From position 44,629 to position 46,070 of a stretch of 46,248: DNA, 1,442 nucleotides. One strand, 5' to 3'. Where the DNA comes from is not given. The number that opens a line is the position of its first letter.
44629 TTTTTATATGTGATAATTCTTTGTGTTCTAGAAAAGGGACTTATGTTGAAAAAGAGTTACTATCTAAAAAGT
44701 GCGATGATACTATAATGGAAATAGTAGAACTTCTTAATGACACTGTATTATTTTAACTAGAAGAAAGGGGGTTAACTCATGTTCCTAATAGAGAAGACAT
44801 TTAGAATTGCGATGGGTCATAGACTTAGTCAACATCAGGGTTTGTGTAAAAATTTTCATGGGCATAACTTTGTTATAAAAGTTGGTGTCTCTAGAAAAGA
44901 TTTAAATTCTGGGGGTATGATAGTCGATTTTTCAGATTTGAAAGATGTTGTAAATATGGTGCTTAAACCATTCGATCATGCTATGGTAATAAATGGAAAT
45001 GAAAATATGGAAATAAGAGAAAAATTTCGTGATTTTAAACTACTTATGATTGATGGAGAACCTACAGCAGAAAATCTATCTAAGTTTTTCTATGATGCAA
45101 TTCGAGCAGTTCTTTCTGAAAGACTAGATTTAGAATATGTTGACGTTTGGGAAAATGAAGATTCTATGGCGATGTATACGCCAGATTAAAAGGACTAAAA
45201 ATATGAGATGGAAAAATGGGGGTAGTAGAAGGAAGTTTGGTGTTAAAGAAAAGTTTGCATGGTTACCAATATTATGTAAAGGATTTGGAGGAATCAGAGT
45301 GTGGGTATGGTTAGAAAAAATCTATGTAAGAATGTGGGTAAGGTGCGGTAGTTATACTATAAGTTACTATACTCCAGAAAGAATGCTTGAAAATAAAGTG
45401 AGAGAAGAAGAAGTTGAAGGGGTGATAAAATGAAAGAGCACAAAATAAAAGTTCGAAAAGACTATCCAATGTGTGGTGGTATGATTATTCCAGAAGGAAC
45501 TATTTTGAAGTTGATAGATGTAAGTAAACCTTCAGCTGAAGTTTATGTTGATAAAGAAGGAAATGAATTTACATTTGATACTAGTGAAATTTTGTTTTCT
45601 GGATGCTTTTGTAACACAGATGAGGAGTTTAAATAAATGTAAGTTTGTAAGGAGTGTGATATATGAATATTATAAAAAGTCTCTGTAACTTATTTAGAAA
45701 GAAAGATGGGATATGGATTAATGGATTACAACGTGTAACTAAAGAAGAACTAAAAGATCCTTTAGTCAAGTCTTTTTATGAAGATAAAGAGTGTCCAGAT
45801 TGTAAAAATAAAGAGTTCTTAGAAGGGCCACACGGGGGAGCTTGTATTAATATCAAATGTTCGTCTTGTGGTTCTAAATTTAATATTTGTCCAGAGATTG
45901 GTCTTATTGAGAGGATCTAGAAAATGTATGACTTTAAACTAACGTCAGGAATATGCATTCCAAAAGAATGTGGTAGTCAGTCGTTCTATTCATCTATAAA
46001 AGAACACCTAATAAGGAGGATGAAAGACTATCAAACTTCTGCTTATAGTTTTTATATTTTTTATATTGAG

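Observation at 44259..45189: QueD homologue points to 7-deazaguanine DNA modification; its 5' end is duplicated 330 bp upstream, flanking an inserted small gene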

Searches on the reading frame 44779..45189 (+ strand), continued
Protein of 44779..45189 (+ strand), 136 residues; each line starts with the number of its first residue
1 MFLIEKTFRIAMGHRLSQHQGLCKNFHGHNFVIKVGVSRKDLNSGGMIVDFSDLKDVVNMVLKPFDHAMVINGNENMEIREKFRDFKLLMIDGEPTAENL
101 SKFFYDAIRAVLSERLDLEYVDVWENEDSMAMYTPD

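Call 38: get_annotated_region(hit=H27, flank=6000)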
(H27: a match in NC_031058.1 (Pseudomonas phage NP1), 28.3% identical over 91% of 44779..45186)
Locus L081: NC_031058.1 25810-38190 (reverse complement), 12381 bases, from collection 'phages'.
description: Pseudomonas phage NP1, complete genome.
organism: Pseudomonas phage NP1 (NCBI taxid 1844477)
taxonomy: Viruses; Duplodnaviria; Heunggongvirae; Uroviricota; Caudoviricetes; Queuovirinae; Nipunavirus; Nipunavirus NP1
host: -; source: -; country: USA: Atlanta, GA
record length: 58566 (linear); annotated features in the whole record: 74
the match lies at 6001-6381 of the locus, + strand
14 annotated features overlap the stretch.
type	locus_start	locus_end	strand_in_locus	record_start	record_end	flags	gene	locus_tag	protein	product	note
CDS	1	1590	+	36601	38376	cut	-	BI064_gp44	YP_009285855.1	DNA helicase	-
CDS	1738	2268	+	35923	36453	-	-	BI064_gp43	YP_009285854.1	hypothetical protein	-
CDS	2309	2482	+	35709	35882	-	-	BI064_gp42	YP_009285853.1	hypothetical protein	-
CDS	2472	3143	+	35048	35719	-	-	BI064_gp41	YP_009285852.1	hypothetical protein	-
CDS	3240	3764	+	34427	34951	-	-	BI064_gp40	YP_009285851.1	hypothetical protein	-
CDS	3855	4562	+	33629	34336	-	-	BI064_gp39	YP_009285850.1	QueE-like radical SAM domain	Queuosine Biosynthesis QueE Radical SAM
CDS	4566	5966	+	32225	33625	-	-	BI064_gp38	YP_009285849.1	L-glutamine-D-fructose-6-phosphate aminotransferase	GATase; queuosine biosynthesis QueC ATPase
CDS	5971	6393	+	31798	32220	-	-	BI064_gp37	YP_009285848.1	QueD-like 6-pyruvoyl-tetrahydropterin synthase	queuosine biosynthesis QueD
CDS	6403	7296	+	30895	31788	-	-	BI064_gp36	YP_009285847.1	GTP cyclohydrolase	-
CDS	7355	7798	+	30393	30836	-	-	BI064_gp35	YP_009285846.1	homing endonuclease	-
CDS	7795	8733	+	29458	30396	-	-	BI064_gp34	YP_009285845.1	queuine tRNA-ribosyltransferase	-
CDS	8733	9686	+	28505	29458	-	-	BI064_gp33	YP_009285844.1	DNA polymerase processivity factor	-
CDS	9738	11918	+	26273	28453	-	-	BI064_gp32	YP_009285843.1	DNA polymerase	-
CDS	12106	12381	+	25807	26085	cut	-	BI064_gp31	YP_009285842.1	hypothetical protein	-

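Call 57: search_solved_structures(query=window:44779-45186:+, max_evalue=0.001, show_alignments=3)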
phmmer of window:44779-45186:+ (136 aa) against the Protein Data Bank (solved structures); distinct sequences matched with E-value up to 0.001: 13.
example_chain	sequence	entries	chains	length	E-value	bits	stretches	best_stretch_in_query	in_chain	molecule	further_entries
7v0f_A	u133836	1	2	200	9.6e-08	35.3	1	3-113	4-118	6-carboxy-5,6,7,8-tetrahydropterin synthase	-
2dj6_A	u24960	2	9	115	3.9e-06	30.1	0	18-72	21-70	hypothetical protein PH0634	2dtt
2a0s_A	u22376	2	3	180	1e-05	28.7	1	14-92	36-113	6-pyruvoyl tetrahydropterin synthase | 6-pyruvoyl tetrahydrobiopterin synthase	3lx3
3m0n_A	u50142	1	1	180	1.8e-05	27.9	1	19-92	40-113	Putative 6-pyruvoyl tetrahydrobiopterin synthase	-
3lze_A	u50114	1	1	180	2.5e-05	27.5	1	19-92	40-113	Putative 6-pyruvoyl tetrahydrobiopterin synthase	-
4ntm_A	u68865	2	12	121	5.5e-05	26.4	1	6-70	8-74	6-carboxy-5,6,7,8-tetrahydropterin synthase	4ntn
2g64_A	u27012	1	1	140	7.2e-05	26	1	21-123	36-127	Putative 6-pyruvoyl tetrahydrobiopterin synthase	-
3qn0_A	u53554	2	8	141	9.3e-05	25.6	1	6-70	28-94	6-carboxy-5,6,7,8-tetrahydropterin synthase | 6-pyruvoyl tetrahydrobiopterin synthase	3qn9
3i2b_A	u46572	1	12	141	0.00041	23.6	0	24-133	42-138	6-pyruvoyl tetrahydrobiopterin synthase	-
1y13_A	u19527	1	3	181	0.0005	23.3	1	12-72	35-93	6-pyruvoyl tetrahydropterin synthase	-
4ntk_A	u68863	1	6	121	0.00058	23.1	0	6-70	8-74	6-carboxy-5,6,7,8-tetrahydropterin synthase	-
2oba_A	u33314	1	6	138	0.00064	22.9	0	6-70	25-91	Probable 6-pyruvoyl tetrahydrobiopterin synthase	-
3qna_A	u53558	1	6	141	0.00099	22.3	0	6-70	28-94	6-carboxy-5,6,7,8-tetrahydropterin synthase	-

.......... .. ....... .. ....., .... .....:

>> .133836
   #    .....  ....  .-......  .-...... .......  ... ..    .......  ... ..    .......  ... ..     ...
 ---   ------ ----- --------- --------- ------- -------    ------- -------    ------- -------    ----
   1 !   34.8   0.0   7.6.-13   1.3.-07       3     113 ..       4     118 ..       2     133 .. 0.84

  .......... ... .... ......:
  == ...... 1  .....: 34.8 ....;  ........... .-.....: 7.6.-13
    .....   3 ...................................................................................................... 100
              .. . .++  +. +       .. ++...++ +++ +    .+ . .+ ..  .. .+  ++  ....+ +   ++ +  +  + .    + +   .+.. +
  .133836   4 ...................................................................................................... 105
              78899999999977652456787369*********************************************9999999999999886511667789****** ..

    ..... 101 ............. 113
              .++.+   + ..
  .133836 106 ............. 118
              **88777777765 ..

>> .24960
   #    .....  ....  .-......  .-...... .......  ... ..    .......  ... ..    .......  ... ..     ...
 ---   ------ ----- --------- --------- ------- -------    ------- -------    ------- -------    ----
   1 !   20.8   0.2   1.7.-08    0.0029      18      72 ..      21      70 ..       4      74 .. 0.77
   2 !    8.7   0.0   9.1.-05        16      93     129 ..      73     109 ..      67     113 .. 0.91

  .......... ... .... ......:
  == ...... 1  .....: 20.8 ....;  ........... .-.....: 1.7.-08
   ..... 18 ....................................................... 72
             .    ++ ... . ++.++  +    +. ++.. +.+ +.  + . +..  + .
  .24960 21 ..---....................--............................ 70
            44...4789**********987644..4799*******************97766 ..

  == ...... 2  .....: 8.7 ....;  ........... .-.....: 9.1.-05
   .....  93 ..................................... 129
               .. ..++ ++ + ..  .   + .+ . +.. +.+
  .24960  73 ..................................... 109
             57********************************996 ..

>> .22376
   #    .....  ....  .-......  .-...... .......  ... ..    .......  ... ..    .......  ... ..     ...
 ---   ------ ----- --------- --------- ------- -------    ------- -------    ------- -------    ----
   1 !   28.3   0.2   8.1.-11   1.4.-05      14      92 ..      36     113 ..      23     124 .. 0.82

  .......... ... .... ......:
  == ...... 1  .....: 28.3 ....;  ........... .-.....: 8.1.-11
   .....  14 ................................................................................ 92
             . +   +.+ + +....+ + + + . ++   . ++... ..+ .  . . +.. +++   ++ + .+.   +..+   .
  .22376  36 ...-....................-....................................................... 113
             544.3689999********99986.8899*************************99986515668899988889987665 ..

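Call 63: find_related_loci(query=A4, collection=viral_contigs, flank=10000)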
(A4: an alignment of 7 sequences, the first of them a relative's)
Query A4 (819 aa) in viral_contigs; peptide patterns used: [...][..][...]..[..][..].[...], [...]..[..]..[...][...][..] (x = any residue, [..] = any of these).
82 stretches matched a pattern; 39 encode a relative of the query (tblastn E <= 1e-3); 39 distinct loci.
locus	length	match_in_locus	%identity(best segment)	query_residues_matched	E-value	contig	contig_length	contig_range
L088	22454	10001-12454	60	4-819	0e+0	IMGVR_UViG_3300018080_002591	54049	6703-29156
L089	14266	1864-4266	37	1-819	7e-162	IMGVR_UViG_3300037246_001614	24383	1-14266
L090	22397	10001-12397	36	6-819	3e-160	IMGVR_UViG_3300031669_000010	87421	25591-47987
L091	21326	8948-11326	36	5-815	1e-156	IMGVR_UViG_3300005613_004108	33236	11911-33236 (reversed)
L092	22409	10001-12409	36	1-815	4e-155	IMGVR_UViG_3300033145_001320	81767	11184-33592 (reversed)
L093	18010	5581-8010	35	5-819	1e-154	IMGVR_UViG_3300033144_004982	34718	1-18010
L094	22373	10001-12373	36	1-805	2e-153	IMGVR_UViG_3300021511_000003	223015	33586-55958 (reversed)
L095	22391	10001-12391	37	5-819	2e-152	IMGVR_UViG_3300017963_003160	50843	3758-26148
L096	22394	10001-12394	36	5-819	2e-148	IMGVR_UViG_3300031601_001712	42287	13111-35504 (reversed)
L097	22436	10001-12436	34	5-819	2e-147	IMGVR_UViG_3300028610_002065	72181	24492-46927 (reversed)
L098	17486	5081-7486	35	5-818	6e-145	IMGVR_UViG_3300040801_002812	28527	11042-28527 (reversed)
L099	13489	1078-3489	34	5-819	2e-144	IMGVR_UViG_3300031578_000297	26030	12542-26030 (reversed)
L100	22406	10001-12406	36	1-819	2e-156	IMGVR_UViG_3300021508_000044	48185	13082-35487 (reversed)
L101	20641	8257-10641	35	1-789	1e-140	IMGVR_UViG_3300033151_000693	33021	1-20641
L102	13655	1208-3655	32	7-818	4e-133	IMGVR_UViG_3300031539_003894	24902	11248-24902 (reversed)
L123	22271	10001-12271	31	4-790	3e-102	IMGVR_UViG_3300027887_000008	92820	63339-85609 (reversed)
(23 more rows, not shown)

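Call 67: get_annotated_region(hit=H8, flank=12000)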
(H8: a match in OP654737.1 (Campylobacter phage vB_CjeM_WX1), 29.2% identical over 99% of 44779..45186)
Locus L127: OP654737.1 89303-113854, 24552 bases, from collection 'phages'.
description: Campylobacter phage vB_CjeM_WX1, complete genome.
organism: Campylobacter phage vB_CjeM_WX1 (NCBI taxid 2995678)
taxonomy: Viruses; Duplodnaviria; Heunggongvirae; Uroviricota; Caudoviricetes; Eucampyvirinae
host: Campylobacter jejuni; source: -; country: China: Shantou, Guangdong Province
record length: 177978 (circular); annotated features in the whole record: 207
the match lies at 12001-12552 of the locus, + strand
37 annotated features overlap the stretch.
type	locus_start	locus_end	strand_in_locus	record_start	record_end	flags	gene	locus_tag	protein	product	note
CDS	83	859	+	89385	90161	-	-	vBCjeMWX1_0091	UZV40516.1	hypothetical protein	-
CDS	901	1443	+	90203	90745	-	-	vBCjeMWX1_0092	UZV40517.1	ATP-binding protein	-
CDS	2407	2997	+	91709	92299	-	-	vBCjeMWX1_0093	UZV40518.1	tail protein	-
CDS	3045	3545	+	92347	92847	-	-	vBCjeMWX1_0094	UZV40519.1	hypothetical protein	-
CDS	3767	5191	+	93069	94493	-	-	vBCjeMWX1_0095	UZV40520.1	putative ATPase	-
CDS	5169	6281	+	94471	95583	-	-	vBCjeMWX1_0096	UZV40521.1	hypothetical protein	-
CDS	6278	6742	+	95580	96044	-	-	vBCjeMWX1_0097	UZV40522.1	putative ATPase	-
CDS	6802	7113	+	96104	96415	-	-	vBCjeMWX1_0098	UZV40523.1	hypothetical protein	-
CDS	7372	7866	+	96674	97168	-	-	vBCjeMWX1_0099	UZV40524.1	putative exonuclease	-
CDS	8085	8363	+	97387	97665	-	-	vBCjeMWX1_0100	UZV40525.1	hypothetical protein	-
CDS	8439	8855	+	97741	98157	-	-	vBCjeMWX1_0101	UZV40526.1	YopX protein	-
CDS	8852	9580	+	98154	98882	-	-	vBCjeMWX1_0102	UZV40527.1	hypothetical protein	-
CDS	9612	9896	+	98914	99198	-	-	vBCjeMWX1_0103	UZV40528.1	hypothetical protein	-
CDS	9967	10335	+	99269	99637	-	-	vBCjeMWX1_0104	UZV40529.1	hypothetical protein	-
CDS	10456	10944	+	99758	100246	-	-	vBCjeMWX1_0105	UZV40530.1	hypothetical protein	-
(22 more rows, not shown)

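Call 83: find_related_loci(query=A5, collection=viral_contigs, flank=10000)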
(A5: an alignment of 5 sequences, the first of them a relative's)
Query A5 (657 aa) in viral_contigs; peptide patterns used: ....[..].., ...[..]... (x = any residue, [..] = any of these).
244 stretches matched a pattern; 143 encode a relative of the query (tblastn E <= 1e-3); the best 80 are kept; 80 distinct loci.
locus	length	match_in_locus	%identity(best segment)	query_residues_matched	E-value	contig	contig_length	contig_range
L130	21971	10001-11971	100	1-657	0e+0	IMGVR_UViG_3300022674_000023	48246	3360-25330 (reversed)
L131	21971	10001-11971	91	1-657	0e+0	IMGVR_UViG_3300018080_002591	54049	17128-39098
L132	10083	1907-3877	83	1-657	0e+0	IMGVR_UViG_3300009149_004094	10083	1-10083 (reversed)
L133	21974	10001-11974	82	1-657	0e+0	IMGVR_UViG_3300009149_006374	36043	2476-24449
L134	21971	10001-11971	71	1-657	0e+0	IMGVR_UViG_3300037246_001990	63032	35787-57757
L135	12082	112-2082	69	1-657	0e+0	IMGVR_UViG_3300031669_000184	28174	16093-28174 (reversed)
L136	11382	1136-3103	70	1-657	0e+0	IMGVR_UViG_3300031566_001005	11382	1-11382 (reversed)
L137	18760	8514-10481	70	1-657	0e+0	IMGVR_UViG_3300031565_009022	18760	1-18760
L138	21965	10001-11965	69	1-657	0e+0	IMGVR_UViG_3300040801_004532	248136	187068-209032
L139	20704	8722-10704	69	1-657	0e+0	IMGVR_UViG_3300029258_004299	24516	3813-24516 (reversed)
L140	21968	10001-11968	70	1-657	0e+0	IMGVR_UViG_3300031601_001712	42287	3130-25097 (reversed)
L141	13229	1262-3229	81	1-656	0e+0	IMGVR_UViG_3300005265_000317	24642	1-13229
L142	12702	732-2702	67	1-657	0e+0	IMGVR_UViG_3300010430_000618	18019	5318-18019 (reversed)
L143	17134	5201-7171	72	1-657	0e+0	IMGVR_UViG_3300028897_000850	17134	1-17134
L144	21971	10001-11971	67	1-657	0e+0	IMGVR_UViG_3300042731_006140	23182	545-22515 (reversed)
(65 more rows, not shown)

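Call 92: search_protein_families(library=pfam, proteins=[L123:9998-12535:+, L123:12522-13892:+, L123:13898-14572:+, L123:14580-15035:+, L123:15459-15959:+, L123:15966-16295:+], max_evalue=0.01)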
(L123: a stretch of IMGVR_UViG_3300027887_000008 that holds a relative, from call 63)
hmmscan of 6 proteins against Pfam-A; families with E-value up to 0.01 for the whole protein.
L123:9998-12535:+ (846 aa): 1 family
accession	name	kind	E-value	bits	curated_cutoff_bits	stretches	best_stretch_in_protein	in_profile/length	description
PF14460.11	Prok-E2_D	-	2.2e-06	27.9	25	1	140-212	73-144/171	Prokaryotic E2 family D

L123:12522-13892:+ (457 aa): 1 family
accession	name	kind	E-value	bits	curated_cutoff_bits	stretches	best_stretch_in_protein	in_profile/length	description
PF14464.11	Prok-JAB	-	7.4e-06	26.3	25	1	103-160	46-103/114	Prokaryotic homologs of the JAB domain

L123:13898-14572:+ (225 aa): 2 families
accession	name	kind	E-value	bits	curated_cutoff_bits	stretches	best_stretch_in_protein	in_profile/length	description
PF00899.27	ThiF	-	1.2e-19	70.9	28.1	1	2-216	22-223/238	ThiF family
PF13578.12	Methyltransf_24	-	0.0041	18.4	26.3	0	8-42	46-81/105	Methyltransferase domain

L123:14580-15035:+ (152 aa): 1 family
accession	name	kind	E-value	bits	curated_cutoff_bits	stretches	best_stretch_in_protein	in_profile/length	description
PF24224.1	DUF7440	-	0.0045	17.6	25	1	5-47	71-110/110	Family of unknown function (DUF7440)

L123:15459-15959:+ (167 aa): 0 families

L123:15966-16295:+ (110 aa): 0 families

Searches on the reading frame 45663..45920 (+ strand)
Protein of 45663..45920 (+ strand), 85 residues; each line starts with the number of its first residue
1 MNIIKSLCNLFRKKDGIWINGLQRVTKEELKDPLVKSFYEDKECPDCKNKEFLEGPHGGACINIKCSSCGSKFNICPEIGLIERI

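Call 6: search_protein_families(library=pfam, proteins=[window:45663-45920:+], max_evalue=0.01)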
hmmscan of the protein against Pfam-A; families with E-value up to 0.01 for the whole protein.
window:45663-45920:+ (85 aa): 0 families

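Call 32: search_protein_families(library=phrogs, proteins=[window:45663-45917:+], max_evalue=0.01)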
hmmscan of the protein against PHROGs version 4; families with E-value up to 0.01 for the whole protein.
window:45663-45917:+ (85 aa): 0 families

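Call 43: find_homologous_proteins(query=window:45663-45917:+, max_evalue=0.001)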
Query window:45663-45917:+ (85 aa): 7 proteins with E <= 0.001 among 7 candidates.
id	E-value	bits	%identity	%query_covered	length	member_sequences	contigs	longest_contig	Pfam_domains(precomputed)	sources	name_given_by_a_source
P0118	1.8e-44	167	85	100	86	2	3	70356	-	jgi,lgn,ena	-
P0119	1.0e-42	162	86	100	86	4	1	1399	-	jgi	-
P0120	1.4e-41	158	81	100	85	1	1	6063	-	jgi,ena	-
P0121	9.1e-41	155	79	100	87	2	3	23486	-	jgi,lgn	jgi:ribosomal protein S27E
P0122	1.9e-37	145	76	100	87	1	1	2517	-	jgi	jgi:ribosomal protein S27E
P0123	3.5e-35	137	78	98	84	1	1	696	-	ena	-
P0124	2.2e-31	125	76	85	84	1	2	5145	-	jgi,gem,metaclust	metaclust:\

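Call 45: find_encoding_contigs(protein=P0118, flank=10000, max_places=4)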
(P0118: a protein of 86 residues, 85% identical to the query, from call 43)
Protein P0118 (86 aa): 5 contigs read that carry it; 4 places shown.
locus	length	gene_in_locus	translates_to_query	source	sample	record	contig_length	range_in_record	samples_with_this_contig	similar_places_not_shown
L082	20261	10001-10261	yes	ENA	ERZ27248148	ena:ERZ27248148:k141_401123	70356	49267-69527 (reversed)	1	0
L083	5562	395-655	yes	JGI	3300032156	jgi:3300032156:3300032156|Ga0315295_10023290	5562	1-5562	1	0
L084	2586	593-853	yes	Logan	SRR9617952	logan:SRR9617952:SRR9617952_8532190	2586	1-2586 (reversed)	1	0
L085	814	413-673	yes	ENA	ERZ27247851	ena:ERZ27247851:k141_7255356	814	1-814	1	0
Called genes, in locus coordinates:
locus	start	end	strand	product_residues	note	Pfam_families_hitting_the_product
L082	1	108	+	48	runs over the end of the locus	-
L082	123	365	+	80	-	-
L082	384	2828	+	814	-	PF17795:Vault_3 (weak), PF11978:MVP_shoulder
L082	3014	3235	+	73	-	-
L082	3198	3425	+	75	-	-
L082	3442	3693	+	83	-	-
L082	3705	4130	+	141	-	-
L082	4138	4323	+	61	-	-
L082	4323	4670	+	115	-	-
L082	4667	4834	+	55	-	-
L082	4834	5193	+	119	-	-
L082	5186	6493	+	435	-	PF00521:DNA_topoisoIV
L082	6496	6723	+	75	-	-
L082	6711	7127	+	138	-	PF01242:PTPS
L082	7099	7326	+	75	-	-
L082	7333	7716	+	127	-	-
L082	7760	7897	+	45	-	-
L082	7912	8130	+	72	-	-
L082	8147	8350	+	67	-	-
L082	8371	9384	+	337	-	PF00092:VWA (weak)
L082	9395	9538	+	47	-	-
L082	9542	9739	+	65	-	-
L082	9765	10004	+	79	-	-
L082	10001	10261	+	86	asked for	-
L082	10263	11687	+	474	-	PF04851:ResIII, PF00270:DEAD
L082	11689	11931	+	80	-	-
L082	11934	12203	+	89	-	-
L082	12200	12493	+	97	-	-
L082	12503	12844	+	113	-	-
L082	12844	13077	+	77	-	-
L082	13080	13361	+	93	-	-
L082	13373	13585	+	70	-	-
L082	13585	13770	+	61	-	-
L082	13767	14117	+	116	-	PF13456:RVT_3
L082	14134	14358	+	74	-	-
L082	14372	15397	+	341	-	PF00149:Metallophos, PF12850:Metallophos_2 (weak)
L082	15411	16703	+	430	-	PF01075:Glyco_transf_9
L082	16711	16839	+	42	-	-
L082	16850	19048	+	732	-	PF00005:ABC_tran (weak), PF02463:SMC_N, PF13304:AAA_21 (faint), PF13558:SbcC_Walker_B (weak)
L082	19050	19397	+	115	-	-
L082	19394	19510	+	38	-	-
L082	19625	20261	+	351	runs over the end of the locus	PF04055:Radical_SAM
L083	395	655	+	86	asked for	-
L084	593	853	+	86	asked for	-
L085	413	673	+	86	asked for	-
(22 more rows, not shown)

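Call 46: find_encoding_contigs(protein=P0121, flank=10000, max_places=4)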
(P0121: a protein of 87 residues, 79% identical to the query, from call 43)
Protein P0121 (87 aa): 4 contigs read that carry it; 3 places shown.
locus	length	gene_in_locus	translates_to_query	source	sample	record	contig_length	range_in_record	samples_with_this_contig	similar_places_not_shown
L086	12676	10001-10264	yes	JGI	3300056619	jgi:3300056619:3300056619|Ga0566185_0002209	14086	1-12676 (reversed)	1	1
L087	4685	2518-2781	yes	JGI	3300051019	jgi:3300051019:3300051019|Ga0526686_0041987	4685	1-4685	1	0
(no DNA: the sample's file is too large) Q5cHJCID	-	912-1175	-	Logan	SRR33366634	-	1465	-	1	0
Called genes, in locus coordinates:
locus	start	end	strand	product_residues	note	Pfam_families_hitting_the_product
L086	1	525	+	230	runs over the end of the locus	PF10544:T5orf172, PF13455:MUG113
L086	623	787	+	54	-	-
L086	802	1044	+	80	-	-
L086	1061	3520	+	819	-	PF17795:Vault_3 (weak), PF11978:MVP_shoulder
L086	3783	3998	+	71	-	-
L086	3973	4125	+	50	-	-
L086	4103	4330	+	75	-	-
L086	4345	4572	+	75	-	-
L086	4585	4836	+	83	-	-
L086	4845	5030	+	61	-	-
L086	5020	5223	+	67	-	-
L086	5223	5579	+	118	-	-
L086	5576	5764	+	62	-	-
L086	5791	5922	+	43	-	-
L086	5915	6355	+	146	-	PF00521:DNA_topoisoIV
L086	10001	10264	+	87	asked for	-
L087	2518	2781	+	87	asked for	-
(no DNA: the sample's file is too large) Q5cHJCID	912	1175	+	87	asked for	-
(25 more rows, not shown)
